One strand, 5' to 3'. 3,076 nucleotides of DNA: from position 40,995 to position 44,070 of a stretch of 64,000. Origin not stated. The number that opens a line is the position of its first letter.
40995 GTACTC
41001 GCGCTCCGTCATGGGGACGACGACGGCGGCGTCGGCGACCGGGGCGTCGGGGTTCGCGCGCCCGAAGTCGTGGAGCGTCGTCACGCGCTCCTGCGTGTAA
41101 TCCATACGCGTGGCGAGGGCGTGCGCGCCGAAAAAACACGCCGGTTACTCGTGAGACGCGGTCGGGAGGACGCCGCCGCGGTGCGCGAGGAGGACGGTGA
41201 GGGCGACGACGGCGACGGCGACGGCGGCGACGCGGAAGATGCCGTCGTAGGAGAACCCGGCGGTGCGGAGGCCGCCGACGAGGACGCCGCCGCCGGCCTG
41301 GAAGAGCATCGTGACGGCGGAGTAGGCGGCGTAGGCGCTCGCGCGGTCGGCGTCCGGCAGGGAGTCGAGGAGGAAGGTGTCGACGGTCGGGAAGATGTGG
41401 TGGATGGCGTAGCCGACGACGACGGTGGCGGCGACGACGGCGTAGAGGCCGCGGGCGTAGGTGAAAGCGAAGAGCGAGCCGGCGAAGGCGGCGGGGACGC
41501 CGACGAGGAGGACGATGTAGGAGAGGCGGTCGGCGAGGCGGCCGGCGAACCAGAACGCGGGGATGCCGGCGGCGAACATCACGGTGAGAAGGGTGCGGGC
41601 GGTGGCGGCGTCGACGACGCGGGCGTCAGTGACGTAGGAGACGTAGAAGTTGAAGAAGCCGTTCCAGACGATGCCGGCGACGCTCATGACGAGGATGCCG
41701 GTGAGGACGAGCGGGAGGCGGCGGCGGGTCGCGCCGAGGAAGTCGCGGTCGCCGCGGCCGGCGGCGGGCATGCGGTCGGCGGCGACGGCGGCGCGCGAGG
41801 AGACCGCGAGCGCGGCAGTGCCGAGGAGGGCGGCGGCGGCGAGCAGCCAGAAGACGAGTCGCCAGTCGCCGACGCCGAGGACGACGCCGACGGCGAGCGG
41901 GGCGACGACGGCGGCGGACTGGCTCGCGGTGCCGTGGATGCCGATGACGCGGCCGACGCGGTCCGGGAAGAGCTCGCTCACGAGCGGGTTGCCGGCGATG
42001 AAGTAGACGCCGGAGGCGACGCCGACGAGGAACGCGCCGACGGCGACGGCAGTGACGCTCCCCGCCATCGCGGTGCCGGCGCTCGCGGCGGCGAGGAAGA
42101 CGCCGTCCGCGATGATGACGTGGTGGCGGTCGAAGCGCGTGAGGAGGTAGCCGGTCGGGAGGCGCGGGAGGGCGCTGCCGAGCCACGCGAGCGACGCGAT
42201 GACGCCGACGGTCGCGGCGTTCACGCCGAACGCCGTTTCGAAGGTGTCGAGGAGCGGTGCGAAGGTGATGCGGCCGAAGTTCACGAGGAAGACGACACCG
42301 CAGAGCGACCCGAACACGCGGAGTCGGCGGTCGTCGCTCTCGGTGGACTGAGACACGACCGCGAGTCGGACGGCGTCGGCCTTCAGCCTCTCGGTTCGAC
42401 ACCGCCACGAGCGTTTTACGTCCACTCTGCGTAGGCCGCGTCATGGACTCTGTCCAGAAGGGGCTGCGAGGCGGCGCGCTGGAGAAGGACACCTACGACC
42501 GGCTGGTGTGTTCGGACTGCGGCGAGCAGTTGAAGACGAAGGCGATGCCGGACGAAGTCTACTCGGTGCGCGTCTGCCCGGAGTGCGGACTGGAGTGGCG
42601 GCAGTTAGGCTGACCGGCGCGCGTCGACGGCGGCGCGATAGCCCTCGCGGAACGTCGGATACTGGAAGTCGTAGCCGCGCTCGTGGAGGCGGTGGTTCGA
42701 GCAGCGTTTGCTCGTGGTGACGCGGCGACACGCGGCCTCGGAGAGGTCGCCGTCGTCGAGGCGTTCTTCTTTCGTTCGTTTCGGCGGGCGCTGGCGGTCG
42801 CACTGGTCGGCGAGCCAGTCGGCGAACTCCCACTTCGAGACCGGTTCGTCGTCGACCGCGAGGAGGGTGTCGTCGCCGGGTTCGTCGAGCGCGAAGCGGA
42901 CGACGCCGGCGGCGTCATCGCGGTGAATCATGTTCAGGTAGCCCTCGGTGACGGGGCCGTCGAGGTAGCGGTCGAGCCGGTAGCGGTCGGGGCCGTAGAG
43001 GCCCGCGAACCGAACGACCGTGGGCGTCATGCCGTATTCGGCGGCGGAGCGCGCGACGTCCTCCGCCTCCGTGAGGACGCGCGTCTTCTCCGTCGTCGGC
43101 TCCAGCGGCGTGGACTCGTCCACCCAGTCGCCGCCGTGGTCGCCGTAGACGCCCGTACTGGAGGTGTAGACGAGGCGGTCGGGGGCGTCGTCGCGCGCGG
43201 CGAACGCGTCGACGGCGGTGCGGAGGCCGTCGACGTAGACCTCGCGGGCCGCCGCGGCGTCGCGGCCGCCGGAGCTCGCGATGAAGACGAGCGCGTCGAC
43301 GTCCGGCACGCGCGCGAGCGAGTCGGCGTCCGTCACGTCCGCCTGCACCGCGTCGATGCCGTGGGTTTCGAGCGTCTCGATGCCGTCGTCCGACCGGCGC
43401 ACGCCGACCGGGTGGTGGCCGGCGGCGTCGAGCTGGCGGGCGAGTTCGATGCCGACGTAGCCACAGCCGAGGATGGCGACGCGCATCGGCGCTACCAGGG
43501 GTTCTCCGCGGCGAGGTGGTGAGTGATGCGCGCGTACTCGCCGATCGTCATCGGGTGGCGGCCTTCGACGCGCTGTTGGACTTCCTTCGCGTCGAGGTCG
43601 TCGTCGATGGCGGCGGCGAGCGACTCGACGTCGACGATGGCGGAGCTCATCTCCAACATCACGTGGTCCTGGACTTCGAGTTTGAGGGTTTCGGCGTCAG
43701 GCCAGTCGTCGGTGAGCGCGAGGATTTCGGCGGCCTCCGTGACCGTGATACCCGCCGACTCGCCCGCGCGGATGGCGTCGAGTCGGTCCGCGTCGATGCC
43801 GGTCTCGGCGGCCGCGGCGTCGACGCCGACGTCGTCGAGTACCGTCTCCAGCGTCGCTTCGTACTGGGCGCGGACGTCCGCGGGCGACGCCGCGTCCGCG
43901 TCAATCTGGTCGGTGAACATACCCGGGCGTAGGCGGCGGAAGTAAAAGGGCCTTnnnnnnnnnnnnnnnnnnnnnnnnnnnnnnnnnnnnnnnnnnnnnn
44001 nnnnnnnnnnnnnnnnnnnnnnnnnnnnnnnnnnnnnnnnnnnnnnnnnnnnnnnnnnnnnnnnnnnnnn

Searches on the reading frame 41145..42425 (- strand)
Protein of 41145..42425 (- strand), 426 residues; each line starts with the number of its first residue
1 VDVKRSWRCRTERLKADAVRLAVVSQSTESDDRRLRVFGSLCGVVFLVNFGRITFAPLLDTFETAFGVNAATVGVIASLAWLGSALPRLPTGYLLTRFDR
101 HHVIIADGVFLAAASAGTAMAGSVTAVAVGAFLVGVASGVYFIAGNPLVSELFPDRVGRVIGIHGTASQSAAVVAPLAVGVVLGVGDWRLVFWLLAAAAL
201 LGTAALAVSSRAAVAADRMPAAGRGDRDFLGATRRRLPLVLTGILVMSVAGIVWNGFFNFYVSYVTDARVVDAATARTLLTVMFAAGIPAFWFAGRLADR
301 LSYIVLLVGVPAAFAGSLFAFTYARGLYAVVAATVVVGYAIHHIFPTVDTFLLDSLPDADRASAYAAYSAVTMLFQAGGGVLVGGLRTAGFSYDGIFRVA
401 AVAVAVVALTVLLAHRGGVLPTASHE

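Call 51: search_protein_families(library=pfam, proteins=[window:41145-42425:-], max_evalue=0.00001)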
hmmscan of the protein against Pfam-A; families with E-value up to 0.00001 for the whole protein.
window:41145-42425:- (426 aa): 1 family
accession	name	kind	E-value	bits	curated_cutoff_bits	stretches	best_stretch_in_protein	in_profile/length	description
PF07690.21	MFS_1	-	2.9e-33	115.7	33.4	2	42-319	2-284/347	Major Facilitator Superfamily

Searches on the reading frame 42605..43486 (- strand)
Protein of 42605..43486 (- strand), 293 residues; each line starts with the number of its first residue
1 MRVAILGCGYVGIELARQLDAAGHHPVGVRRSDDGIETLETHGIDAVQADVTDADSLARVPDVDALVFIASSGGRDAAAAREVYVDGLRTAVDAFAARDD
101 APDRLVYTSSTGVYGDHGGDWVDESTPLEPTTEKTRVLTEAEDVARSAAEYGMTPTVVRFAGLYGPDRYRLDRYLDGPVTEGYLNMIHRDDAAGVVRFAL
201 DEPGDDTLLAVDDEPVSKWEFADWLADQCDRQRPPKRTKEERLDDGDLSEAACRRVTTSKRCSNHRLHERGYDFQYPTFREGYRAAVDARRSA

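Call 22: search_protein_families(library=pfam, proteins=[window:42605-43486:-], max_evalue=5)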
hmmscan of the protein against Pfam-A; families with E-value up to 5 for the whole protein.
window:42605-43486:- (293 aa): 16 families
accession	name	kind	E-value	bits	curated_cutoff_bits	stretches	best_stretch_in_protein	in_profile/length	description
PF01370.27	Epimerase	-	6.8e-15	55.6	20.9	1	6-170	4-177/240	NAD dependent epimerase/dehydratase family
PF13460.12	NAD_binding_10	-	2.9e-14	53.8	27.2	1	9-203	4-184/184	NAD(P)H-binding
PF02254.24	TrkA_N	-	1.1e-08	35.9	23.8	1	3-73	1-71/116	TrkA-N domain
PF01073.25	3Beta_HSD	-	8.8e-08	31.9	22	1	7-173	5-191/280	3-beta hydroxysteroid dehydrogenase/isomerase family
PF04321.23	RmlD_sub_bind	-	0.00013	21.6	27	1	1-166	1-154/287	RmlD substrate binding domain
PF08338.16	DUF1731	-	0.00066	19.8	27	1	251-281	13-42/47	Domain of unknown function (DUF1731)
PF03721.20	UDPG_MGDP_dh_N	-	0.00073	19.6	27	1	1-48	1-48/187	UDP-glucose/GDP-mannose dehydrogenase family, NAD binding domain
PF03807.23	F420_oxidored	-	0.0011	20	21.6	1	2-54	1-56/94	NADP oxidoreductase coenzyme F420-dependent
PF02558.23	ApbA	-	0.0013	18.8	22.2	1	3-52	1-48/150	Ketopantoate reductase PanE/ApbA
PF16363.11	GDP_Man_Dehyd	-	0.012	15.6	27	1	8-131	6-150/332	GDP-mannose 4,6 dehydratase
PF00070.33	Pyr_redox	-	0.016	16.1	22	1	2-34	1-33/82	Pyridine nucleotide-disulphide oxidoreductase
PF07992.20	Pyr_redox_2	-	0.11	12.3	26.1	1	2-34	144-176/291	Pyridine nucleotide-disulphide oxidoreductase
PF02826.25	2-Hacid_dh_C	-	0.11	12.3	25.1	1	2-48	38-84/178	D-isomer specific 2-hydroxyacid dehydrogenase, NAD binding domain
PF05368.20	NmrA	-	0.14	12.2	27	1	5-72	7-78/298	NmrA-like family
PF01118.30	Semialdhyde_dh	-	0.2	12.5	26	1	2-74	1-77/121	Semialdehyde dehydrogenase, NAD binding domain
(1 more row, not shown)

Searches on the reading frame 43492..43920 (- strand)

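Call 22: search_protein_families(library=pfam, proteins=[window:43492-43920:-], max_evalue=5)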
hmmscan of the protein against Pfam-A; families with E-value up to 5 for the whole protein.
window:43492-43920:- (142 aa): 5 families
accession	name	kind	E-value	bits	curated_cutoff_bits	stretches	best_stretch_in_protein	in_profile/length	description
PF19104.5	DUF5791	-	5.9e-45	152.9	27.4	1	16-138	1-123/124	Family of unknown function (DUF5791)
PF09278.17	MerR-DNA-bind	-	0.026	15.6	25.4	1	45-76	2-32/65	MerR, DNA binding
PF11268.13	DUF3071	-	0.098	13.2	26.9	1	59-128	8-76/168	Protein of unknown function (DUF3071)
PF03656.18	Pam16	-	0.13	12.7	30.3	1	22-72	20-69/127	Pam16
PF23956.1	DUF7285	-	0.25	12.5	27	1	11-70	19-77/112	Family of unknown function (DUF7285)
